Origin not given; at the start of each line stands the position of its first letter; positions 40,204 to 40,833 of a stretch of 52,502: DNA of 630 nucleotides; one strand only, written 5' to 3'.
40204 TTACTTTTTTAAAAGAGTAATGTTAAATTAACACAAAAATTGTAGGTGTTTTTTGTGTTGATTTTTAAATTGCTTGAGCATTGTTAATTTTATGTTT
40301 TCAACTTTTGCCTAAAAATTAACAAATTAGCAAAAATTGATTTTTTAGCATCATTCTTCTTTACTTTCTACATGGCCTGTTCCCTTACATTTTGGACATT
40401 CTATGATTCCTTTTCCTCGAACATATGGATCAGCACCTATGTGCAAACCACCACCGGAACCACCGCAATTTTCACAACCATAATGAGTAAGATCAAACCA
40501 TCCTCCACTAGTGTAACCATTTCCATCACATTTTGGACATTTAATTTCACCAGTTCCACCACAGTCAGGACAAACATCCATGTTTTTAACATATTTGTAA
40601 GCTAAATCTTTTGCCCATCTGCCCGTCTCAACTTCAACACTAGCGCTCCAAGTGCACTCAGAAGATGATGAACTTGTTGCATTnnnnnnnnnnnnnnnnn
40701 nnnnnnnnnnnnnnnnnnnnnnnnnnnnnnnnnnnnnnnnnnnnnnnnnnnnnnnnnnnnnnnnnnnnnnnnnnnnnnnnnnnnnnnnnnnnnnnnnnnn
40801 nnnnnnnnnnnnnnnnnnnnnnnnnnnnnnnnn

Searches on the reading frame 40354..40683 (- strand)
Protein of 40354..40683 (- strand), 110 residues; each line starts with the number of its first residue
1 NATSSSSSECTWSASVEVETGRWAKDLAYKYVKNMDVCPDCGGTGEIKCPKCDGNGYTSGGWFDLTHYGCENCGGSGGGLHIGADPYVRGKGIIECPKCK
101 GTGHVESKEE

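Call 11: search_solved_structures(query=window:40354-40683:-, max_evalue=1, show_alignments=3)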
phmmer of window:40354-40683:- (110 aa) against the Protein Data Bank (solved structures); distinct sequences matched with E-value up to 1: 2.
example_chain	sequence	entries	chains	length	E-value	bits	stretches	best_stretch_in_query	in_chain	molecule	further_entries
3lcz_A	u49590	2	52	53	0.19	15.1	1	37-58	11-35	Inhibitor of TRAP, regulated by T-BOX (Trp) sequence RtpA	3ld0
7nsc_H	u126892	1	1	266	0.46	13.9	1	40-80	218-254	Glucose-induced degradation protein 8 homolog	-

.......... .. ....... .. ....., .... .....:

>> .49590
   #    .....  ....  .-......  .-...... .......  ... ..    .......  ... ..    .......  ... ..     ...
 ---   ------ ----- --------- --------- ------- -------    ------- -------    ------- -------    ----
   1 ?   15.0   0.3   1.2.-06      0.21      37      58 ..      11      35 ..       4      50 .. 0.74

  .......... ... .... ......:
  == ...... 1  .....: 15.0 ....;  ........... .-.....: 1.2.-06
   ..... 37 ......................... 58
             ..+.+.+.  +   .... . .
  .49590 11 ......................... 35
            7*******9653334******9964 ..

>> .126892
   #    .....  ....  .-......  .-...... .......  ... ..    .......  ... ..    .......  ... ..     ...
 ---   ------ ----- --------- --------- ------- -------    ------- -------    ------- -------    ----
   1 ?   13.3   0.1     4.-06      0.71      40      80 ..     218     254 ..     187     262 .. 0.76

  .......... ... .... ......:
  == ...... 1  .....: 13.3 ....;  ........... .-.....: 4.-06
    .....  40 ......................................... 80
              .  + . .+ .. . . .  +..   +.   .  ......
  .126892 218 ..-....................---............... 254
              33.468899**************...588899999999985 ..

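Call 22: search_protein_representatives(alignment_id=A1)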
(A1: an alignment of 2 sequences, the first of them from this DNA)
Query: 2 sequences, 120 profile positions. Proteins with E-value up to 0.001 (for the whole library): 37; up to 1e-10: 1; up to 1e-30: 1. The best 37 are listed.
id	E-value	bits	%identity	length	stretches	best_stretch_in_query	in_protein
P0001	5.1e-56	204.4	-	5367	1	2-120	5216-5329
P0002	1.9e-08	50.9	-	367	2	49-114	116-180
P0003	5.2e-08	49.5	-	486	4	50-107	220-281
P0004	7.0e-08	49.1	-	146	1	49-109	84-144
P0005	3.9e-07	46.7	-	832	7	17-88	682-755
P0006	5.5e-07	46.2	-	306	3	52-113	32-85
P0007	1.3e-06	45.0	-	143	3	32-114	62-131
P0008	3.8e-06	43.5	-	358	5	76-117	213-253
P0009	2.6e-05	40.8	-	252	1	27-112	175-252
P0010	2.8e-05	40.7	-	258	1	28-111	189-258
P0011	2.9e-05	40.7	-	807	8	20-62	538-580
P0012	3.6e-05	40.3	-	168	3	48-99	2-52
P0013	5.2e-05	39.8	-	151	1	48-111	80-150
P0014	5.6e-05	39.7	-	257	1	31-111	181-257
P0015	7.8e-05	39.3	-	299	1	14-111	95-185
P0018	1.3e-04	38.5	-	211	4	23-113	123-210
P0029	4.3e-04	36.9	-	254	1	28-111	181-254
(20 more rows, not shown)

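Call 37: search_protein_families(library=pfam, proteins=[P0004, P0009, P0010, P0014, P0015, P0029, P0002, P0003, P0006, P0018], max_evalue=0.01)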
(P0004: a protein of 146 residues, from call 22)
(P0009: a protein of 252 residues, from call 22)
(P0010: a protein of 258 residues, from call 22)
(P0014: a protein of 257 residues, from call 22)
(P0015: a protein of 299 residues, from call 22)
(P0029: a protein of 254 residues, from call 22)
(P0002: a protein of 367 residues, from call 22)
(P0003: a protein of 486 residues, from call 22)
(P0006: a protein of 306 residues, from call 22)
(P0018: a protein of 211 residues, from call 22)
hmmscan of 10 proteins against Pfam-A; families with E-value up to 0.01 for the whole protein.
P0004 (146 aa): 2 families
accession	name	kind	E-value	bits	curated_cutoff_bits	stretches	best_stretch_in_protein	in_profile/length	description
PF21002.2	TMEM106_N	-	0.00098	20.1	24.5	0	50-99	16-65/91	Transmembrane protein 106 N-terminal region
PF00684.25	DnaJ_CXXCXGXG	-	0.0048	17.6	32.7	0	75-98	39-65/65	DnaJ central domain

P0009 (252 aa): 3 families
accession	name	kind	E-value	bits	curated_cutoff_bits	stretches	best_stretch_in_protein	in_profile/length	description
PF03544.19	TonB_C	-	4.3e-20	72.4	24.6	1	84-161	2-78/79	Gram-negative bacterial TonB protein C-terminal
PF00684.25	DnaJ_CXXCXGXG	-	0.00019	22.1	32.7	1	183-229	1-55/65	DnaJ central domain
PF15777.11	Anti-TRAP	-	0.0016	18.8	32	1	214-251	9-41/59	Tryptophan RNA-binding attenuator protein inhibitory protein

P0010 (258 aa): 7 families
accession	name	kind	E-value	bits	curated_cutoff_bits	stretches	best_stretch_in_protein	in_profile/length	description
PF13004.13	BACON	-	2.4e-08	34.3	25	1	143-191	12-58/61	Putative binding domain, N-terminal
PF00684.25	DnaJ_CXXCXGXG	-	1.7e-05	25.4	32.7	1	207-258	1-52/65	DnaJ central domain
PF13648.12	Lipocalin_4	-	0.0028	19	22.4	1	114-184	19-88/89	Lipocalin-like domain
PF21276.3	ZNF512_C2HC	-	0.0032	17.5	27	0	235-254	1-20/38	Zinc finger protein 512, C2HC zinc finger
PF08274.17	Zn_Ribbon_YjdM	-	0.0034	17.8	30.8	1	207-228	5-26/30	PhnA Zinc-Ribbon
PF04438.22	zf-HIT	-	0.0055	16.9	24.7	0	193-211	2-20/30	HIT zinc finger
PF12773.13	DZR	-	0.0074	16.9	27.3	0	192-228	11-45/45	Double zinc ribbon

P0014 (257 aa): 2 families
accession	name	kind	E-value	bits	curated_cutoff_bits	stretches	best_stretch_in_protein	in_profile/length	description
PF13004.13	BACON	-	1.9e-06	28.2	25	1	56-106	4-61/61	Putative binding domain, N-terminal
PF13453.11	Zn_ribbon_TFIIB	-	0.0041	16.9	22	1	203-229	1-27/41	Transcription factor zinc-finger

P0015 (299 aa): 1 family
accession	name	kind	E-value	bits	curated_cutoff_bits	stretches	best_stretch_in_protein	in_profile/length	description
PF13004.13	BACON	-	0.00048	20.5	25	1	55-108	5-60/61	Putative binding domain, N-terminal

P0029 (254 aa): 4 families
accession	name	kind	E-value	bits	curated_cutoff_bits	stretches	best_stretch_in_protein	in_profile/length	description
PF13901.12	RH_dom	-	0.00045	20.6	28.1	1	185-223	147-182/206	Rubicon Homology Domain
PF20101.4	DUF6491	-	0.00055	20.4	27.5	1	1-78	1-70/138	Family of unknown function (DUF6491)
PF00684.25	DnaJ_CXXCXGXG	-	0.0016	19.1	32.7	0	199-254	1-52/65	DnaJ central domain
PF13004.13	BACON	-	0.0052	17.2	25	0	55-92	7-49/61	Putative binding domain, N-terminal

P0002 (367 aa): 7 families
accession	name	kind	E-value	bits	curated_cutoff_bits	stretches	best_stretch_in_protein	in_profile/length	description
PF00684.25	DnaJ_CXXCXGXG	-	5.6e-11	43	32.7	2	49-119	1-65/65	DnaJ central domain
PF25436.1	BSD2_CRD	-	4.3e-05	24.1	27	0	161-187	8-34/69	BSD2 cysteine rich domain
PF09479.16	Flg_new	-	5.2e-05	23.7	27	1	217-263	22-65/65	Listeria-Bacteroides repeat domain (List_Bact_rpt)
PF15777.11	Anti-TRAP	-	0.00011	22.5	32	0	91-121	11-42/59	Tryptophan RNA-binding attenuator protein inhibitory protein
PF12760.12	Zn_ribbon_IS1595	-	0.00073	19.9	25.4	0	29-72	2-44/46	Transposase zinc-ribbon domain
PF01667.23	Ribosomal_S27e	-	0.0027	17.8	24.5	0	46-72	7-33/55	Ribosomal protein S27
PF23733.2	GRXCR1-2_C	-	0.0087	16.4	26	0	112-150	1-39/47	GRXCR1/2, C-terminal domain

P0003 (486 aa): 2 families
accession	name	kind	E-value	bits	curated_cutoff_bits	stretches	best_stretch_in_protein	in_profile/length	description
PF00684.25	DnaJ_CXXCXGXG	-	1.5e-09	38.4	32.7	1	104-174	1-62/65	DnaJ central domain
PF15777.11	Anti-TRAP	-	0.0008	19.8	32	1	186-241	8-48/59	Tryptophan RNA-binding attenuator protein inhibitory protein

P0006 (306 aa): 2 families
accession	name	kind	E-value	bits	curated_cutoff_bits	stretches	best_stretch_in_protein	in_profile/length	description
PF00684.25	DnaJ_CXXCXGXG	-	7.6e-13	49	32.7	3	207-255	16-65/65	DnaJ central domain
PF15777.11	Anti-TRAP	-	8.4e-11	42.2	32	1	204-246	8-44/59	Tryptophan RNA-binding attenuator protein inhibitory protein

P0018 (211 aa): 7 families
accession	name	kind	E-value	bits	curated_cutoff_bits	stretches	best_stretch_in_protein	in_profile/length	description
PF00684.25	DnaJ_CXXCXGXG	-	2.8e-15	56.7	32.7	2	154-207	1-65/65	DnaJ central domain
PF25436.1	BSD2_CRD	-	2.5e-07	31.2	27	0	97-118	3-24/69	BSD2 cysteine rich domain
PF23733.2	GRXCR1-2_C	-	6.5e-06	26.4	26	1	99-147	1-47/47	GRXCR1/2, C-terminal domain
PF15777.11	Anti-TRAP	-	5.5e-05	23.5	32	1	184-210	10-43/59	Tryptophan RNA-binding attenuator protein inhibitory protein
PF07191.17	Zn_ribbon_6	-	0.0012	19.3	25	0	164-206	2-38/67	Double zinc ribbon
PF25112.1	zf-AtTam37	-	0.0018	19.4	27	0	99-118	10-29/111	AtTam37 zinc finger region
PF14354.12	Lar_restr_allev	-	0.0051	17.5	28.6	0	89-127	6-42/58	Restriction alleviation protein Lar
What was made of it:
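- Closest known: DnaJ/Hsp40 cysteine-rich. Same: Several exported relatives pass the PF00684 cut-off (call 37).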

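Call 45: find_homologous_proteins(query=window:40354-40617:-, max_evalue=0.01)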
Query seq(88 aa): 54 candidates shared short words with the query, none scored E <= 0.01.

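Call 49: search_solved_structures(query=A5, max_evalue=1, show_alignments=4)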
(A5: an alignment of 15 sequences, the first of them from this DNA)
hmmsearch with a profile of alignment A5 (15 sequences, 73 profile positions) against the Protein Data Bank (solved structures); distinct sequences matched with E-value up to 1: 33.
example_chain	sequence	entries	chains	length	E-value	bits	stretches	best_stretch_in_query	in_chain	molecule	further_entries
9ci1_1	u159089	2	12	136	1.1e-05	28.8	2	5-27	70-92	Bundle Sheath Defective 2 | Protein BUNDLE SHEATH DEFECTIVE 2, chloroplastic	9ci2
6ekb_A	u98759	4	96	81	0.00011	25.7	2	5-27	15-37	DnaJ/Hsp40 cysteine-rich domain superfamily protein | Protein BUNDLE SHEATH DEFECTIVE 2, chloroplastic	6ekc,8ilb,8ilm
8xku_R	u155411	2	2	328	0.00011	25.6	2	5-24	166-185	Embryo defective 2737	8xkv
1exk_A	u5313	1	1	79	0.00071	23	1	4-28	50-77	DNAJ PROTEIN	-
2i13_A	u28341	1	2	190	0.00072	23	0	34-68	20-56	Aart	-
3lcz_A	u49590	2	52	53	0.00093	22.7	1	4-32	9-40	Inhibitor of TRAP, regulated by T-BOX (Trp) sequence RtpA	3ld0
2n25_A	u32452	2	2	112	0.0049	20.3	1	25-67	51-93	Zinc finger and BTB domain-containing protein 17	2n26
2ctt_A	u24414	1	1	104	0.0069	19.9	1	17-48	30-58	DnaJ homolog subfamily A member 3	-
2bx9_A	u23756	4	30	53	0.012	19.2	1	6-31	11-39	TRYPTOPHAN RNA-BINDING ATTENUATOR PROTEIN-INHIBITORY PROTEIN | Anti-TRAP regulator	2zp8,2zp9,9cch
2e2z_A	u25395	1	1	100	0.026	18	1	28-68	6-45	Tim15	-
1q3y_A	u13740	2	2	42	0.034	17.6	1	16-52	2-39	GAG protein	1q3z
8xks_C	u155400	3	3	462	0.048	17.2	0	5-58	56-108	4Fe-4S ferredoxin-type domain-containing protein | DnaJ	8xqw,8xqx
9v21_sC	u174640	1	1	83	0.051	17.1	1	15-42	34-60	Small ribosomal subunit protein eS27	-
9v1j_sC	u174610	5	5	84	0.052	17.1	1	15-42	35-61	Small ribosomal subunit protein eS27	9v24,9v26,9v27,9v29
1f6u_A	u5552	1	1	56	0.09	16.3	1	15-53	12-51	HIV-1 NUCLEOCAPSID PROTEIN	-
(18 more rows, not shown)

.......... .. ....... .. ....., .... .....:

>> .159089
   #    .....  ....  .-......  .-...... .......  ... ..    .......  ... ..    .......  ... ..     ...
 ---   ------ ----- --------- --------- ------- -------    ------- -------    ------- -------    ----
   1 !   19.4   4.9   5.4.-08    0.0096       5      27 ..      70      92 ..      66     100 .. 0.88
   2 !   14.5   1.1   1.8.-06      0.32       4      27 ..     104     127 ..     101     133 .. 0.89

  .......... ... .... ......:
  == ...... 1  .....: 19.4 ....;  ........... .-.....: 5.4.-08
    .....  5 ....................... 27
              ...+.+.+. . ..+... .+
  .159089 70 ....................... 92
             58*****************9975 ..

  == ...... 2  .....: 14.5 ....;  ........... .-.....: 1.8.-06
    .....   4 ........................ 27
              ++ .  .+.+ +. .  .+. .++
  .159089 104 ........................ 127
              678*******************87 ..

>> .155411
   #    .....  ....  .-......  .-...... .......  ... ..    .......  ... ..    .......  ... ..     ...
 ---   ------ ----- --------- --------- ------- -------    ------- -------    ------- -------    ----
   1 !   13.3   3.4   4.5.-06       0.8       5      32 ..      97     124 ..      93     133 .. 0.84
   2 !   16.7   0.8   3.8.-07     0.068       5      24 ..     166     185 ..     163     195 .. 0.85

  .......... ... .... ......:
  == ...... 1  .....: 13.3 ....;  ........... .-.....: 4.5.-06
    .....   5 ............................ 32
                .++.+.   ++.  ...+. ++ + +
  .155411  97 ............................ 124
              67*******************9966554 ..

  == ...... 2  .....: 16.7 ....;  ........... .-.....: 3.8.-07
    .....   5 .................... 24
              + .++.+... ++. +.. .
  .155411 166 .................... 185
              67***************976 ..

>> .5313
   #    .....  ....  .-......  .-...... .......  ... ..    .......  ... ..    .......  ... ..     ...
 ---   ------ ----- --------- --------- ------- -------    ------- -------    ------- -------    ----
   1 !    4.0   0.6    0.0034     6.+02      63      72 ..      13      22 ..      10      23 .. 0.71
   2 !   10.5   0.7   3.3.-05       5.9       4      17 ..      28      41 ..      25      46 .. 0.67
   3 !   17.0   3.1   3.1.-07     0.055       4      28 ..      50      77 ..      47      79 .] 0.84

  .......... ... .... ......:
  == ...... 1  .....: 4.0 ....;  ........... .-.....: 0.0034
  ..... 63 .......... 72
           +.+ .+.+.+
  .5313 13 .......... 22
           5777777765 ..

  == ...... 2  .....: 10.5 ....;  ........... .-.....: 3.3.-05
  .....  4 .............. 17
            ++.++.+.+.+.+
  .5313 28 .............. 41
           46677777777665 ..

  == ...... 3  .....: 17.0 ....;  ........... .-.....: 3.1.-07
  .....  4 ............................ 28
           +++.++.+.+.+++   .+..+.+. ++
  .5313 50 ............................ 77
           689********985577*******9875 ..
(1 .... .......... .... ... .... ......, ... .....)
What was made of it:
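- On BSD2_CRD (PF25436): The profile alignment shows the same C..C.G.G-xxx-C..C.G.G register (call 49).
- Superfamily link: a profile of 15 modules hits BSD2 (E = 1.1e-5), DnaJ CR 1exk (7e-4) and anti-TRAP (9e-4) in PDB sequences (call 49).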

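Call 55: predict_structure(alignment_id=A5)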
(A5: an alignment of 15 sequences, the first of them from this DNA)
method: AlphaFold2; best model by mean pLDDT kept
length: 93 residues; sequences in the alignment: 15
mean_pLDDT: 81.1   pTM: 0.61
mean pLDDT of the five models: 81.1, 81.0, 70.2, 60.9, 42.2
residues with pLDDT >= 90: 46; 70-90: 18; 50-70: 28; < 50: 1
segments of 3 or more residues with pLDDT < 50: none
pLDDT, mean of each block of 10 residues (from residue 1): 59 66 94 95 77 93 67 95 89 61
secondary structure, 60 per line:
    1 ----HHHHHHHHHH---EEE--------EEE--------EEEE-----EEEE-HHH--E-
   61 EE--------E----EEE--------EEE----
elements in order: H5-14 E18-20 E29-31 E40-43 E49-52 E76-78 E87-89
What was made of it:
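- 40375..40572 (-): A cysteine-rich module: four canonical CxxCxGxG motifs (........, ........, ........, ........), seven residues before the stop. AF2 pLDDT 81.1, with all four knuckles in blocks of 89-95 (call 55).
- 40591..40620 (-): A pre-module helix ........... DSSP helix at residues 5-14 of the model (call 55).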

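Call 57: fold_search(model_id=the predicted structure, library=pdb)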
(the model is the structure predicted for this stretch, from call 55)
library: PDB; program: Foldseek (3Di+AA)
matches with E <= 10: 22; with E <= 0.001: 0
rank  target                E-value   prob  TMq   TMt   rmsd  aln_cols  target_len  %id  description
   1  6ekb                  2.1e-02  1.00  0.49  0.72   4.3        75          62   27  Crystal structure of the BSD2 homolog of Arabidopsis thaliana (released 2017-12-06)
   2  8ilm_N                2.3e-02  1.00  0.44  0.55   5.9        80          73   21  The cryo-EM structure of eight Rubisco large subunits (RbcL), two Arabidopsis thaliana Rubisco accumulation factors 1  (released 2023-11-01)
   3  6ekc_B1               2.4e-02  1.00  0.50  0.63   5.0        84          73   24  Crystal structure of the BSD2 homolog of Arabidopsis thaliana bound to the octameric assembly of RbcL from Thermosyne (released 2017-12-06)
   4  8ilb_I                9.1e-02  0.93  0.41  0.47   5.8        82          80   22  The complexes of RbcL, AtRaf1 and AtBSD2 (LFB) (released 2023-11-01)
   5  8ilb_F                1.1e-01  0.92  0.41  0.48   6.0        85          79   21  The complexes of RbcL, AtRaf1 and AtBSD2 (LFB) (released 2023-11-01)
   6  8ilm_C                1.3e-01  0.96  0.43  0.53   6.3        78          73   27  The cryo-EM structure of eight Rubisco large subunits (RbcL), two Arabidopsis thaliana Rubisco accumulation factors 1  (released 2023-11-01)
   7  8xku_R                1.7e-01  0.13  0.21  0.09   9.5       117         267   20  Cryo-EM structure of the Ycf2-FtsHi motor complex from Arabidopsis in ATP-bound state (released 2024-09-11)
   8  1exk_MODEL_1_A        2.4e-01  0.57  0.33  0.38   7.0        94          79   24  SOLUTION STRUCTURE OF THE CYSTEINE-RICH DOMAIN OF THE ESCHERICHIA COLI CHAPERONE PROTEIN DNAJ. (released 2000-07-26)
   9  7zhs_A                2.5e-01  0.13  0.18  0.09   8.9        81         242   17  3D reconstruction of the cylindrical assembly of DnaJA2 delta G/F by imposing D5 symmetry (released 2023-07-26)
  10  7zhs_E                2.9e-01  0.13  0.18  0.13   8.9        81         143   17  3D reconstruction of the cylindrical assembly of DnaJA2 delta G/F by imposing D5 symmetry (released 2023-07-26)
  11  7zhs_H                2.9e-01  0.13  0.18  0.12   8.9        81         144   17  3D reconstruction of the cylindrical assembly of DnaJA2 delta G/F by imposing D5 symmetry (released 2023-07-26)
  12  7ubm_Q                1.7e+00  0.20  0.35  0.22   5.7       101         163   19  Transcription antitermination complex: "pre-engaged" Qlambda-loading complex (released 2022-09-28)
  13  8xks_C                2.4e+00  0.08  0.21  0.07   9.4        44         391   27  The cryo-EM structure of Orf2971-FtsHi motor complex (released 2024-12-04)
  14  3ld0_2                2.6e+00  0.08  0.16  0.28   8.2        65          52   20  Crystal structure of B.licheniformis Anti-TRAP protein, an antagonist of TRAP-RNA interactions (released 2010-02-23)
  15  7ubl_A                3.1e+00  0.28  0.31  0.21   5.3        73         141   19  Transcription antitermination factor Qlambda in complex with Q-lambda-binding-element DNA (released 2022-09-28)
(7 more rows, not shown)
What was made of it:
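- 40375..40572 (-): Foldseek top hit is BSD2 6ekb, TM 0.72 normalised to the target (call 57).
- On DnaJ_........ (PF00684), DnaJ central cysteine-rich domain: The AF2 model of A's tail is confident at all four knuckles, and its best matches are the BSD2 and DnaJ CR hairpins (calls 55, 57).
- On BSD2_CRD (PF25436): The top Foldseek hits are 6ekb, 6ekc, 8ilm and 8ilb, with TM up to 0.72 normalised to the target (call 57).
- Closest known: BSD2 cysteine-rich domain. Same: It is the best profile hit in the PDB (E = 1.1e-5, call 49) and the best structural match (TM 0.72 normalised to the target, call 57).
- Closest known: DnaJ/Hsp40 cysteine-rich. Same: The profile hit has E = 7e-4 (call 49), and it is the second structural family in Foldseek (call 57).
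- Closest known: Anti-TRAP. Different: The structural match is poor (call 57).
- Its top Foldseek hits are BSD2 (6ekb, TM 0.72 normalised to the target, probability 1.0), followed by DnaJ CR (calls 55, 57). Foldseek E-values are weak (0.02), as expected for a domain of about 70 residues (call 57).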

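Call 66: fold_search(model_id=the predicted structure, library=viral)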
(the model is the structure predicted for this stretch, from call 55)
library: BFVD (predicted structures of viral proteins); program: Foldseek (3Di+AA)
matches with E <= 10: 171; with E <= 0.001: 0
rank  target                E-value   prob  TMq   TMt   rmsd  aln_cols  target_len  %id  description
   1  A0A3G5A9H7            7.3e-03  1.00  0.54  0.19   2.9        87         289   21  Uncharacterized protein [Hyperionvirus sp.]
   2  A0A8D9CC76            7.3e-03  0.92  0.24  0.05   8.3        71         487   30  Putative hydrolase [uncultured marine phage]
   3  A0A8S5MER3            1.3e-02  1.00  0.46  0.04  10.7        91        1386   25  DNA POLYMERASE [Siphoviridae sp. ctYh54]
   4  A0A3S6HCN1            1.5e-02  0.98  0.30  0.13   7.3        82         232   24  (no name in the UniProt tables at hand)
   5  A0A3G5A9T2            1.5e-02  0.23  0.17  0.06  18.8       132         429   17  DnaJ domain protein (Fragment) [Homavirus sp.]
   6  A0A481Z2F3            2.1e-02  0.92  0.28  0.36   9.1        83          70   24  Molecular chaperone DnaJ [Mimivirus LCMiAC02]
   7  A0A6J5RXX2            3.1e-02  0.90  0.27  0.09   9.7        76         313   22  DnaJ DnaJ-class molecular chaperone with C-terminal Zn finger domain [uncultured Caudovirales phage]
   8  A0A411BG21            3.3e-02  1.00  0.35  0.43   8.4        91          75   18  (no name in the UniProt tables at hand)
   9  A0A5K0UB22            3.8e-02  0.93  0.32  0.41   7.7        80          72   22  Heat shock protein DnaJ [Yasminevirus sp. GU-2018]
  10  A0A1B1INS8            4.3e-02  0.35  0.24  0.31   9.9        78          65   24  (no name in the UniProt tables at hand)
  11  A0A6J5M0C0            4.5e-02  0.30  0.20  0.22  10.3        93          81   18  Uncharacterized protein [uncultured Caudovirales phage]
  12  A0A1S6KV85            4.8e-02  0.97  0.31  0.47   9.7        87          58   18  Antitermination protein Q [Providencia phage vB_PreS_PR1]
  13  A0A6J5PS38            5.8e-02  0.95  0.41  0.46   7.8        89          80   20  Heat shock protein DnaJ, cysteine-rich domain containing protein [uncultured Caudovirales phage]
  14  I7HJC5                6.6e-02  1.00  0.33  0.64   8.0        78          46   19  Phi92_gp070 [Escherichia phage phi92]
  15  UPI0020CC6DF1         8.0e-02  0.16  0.15  0.23  15.2        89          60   18  (no name look-up for this kind of identifier)
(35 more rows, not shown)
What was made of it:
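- Viral hits are annotated as CR-type or DnaJ (call 66).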

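Call 69: find_encoding_contigs(protein=P0009, flank=6000, max_places=3)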
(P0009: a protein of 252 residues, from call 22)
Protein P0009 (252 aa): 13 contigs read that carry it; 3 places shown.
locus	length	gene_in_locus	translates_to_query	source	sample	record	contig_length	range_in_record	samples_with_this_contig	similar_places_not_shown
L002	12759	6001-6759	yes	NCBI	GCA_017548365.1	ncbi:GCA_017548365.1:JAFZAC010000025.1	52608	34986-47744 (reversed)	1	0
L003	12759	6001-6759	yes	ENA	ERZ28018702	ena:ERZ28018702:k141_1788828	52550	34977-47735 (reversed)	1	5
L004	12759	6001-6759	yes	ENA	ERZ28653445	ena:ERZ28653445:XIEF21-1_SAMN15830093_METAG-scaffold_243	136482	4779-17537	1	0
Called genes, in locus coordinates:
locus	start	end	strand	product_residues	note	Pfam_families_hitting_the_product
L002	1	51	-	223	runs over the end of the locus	PF06835:LptC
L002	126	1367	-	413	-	-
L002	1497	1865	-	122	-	-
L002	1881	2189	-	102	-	PF04977:DivIC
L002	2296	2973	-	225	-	PF01746:tRNA_m1G_MT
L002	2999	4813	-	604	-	PF00884:Sulfatase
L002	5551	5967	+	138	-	-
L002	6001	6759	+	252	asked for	PF03544:TonB_C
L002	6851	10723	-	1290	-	PF18962:Por_Secre_tail (faint)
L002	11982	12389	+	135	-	-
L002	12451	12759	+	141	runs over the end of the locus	PF20475:DUF6717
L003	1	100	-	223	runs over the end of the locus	PF06835:LptC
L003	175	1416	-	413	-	-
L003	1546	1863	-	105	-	-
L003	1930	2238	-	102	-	PF04977:DivIC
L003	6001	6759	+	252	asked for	PF03544:TonB_C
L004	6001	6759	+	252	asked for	PF03544:TonB_C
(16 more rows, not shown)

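Call 80: find_encoding_contigs(protein=P0029, flank=6000, max_places=2)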
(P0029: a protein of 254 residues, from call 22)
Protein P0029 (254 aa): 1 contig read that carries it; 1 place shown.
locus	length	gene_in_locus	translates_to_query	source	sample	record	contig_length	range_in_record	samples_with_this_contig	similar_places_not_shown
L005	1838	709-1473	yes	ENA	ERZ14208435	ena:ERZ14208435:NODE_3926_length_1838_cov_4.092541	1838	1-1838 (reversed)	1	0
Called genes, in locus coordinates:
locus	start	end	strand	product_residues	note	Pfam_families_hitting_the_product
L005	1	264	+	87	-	?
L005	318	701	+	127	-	-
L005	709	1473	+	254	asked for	-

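Call 81: find_encoding_contigs(protein=P0014, flank=6000, max_places=2)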
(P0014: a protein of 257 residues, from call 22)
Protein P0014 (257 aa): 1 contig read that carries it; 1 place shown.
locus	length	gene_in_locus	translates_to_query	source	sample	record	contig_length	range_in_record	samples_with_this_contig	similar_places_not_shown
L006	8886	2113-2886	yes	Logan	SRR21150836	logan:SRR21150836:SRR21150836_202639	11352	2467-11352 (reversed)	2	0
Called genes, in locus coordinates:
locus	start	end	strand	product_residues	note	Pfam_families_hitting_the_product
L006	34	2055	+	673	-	PF03169:OPT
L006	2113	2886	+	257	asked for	-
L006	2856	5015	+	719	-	PF17191:RecG_wedge, PF01336:tRNA_anti-codon (weak), PF00270:DEAD, PF04851:ResIII, PF00271:Helicase_C, PF19833:RecG_dom3_C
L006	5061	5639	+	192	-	PF00027:cNMP_binding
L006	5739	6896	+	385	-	PF01757:Acyl_transf_3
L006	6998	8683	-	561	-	-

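Call 82: find_encoding_contigs(protein=P0010, flank=6000, max_places=2)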
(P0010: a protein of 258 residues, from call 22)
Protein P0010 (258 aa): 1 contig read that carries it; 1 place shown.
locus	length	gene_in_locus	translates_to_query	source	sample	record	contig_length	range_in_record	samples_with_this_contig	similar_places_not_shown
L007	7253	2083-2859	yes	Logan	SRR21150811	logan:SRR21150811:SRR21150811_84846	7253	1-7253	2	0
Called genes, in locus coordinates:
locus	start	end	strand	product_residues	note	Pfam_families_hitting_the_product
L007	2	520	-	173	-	?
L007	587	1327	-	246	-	PF13248:Zn_ribbon_3 (weak)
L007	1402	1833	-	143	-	-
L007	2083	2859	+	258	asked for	PF13004:BACON (faint), PF00684:DnaJ_CXXCXGXG (faint)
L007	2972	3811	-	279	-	-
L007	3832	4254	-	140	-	-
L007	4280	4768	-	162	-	PF08239:SH3_3 (faint)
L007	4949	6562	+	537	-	PF00069:Pkinase, PF07714:PK_Tyr_Ser-Thr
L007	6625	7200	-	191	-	-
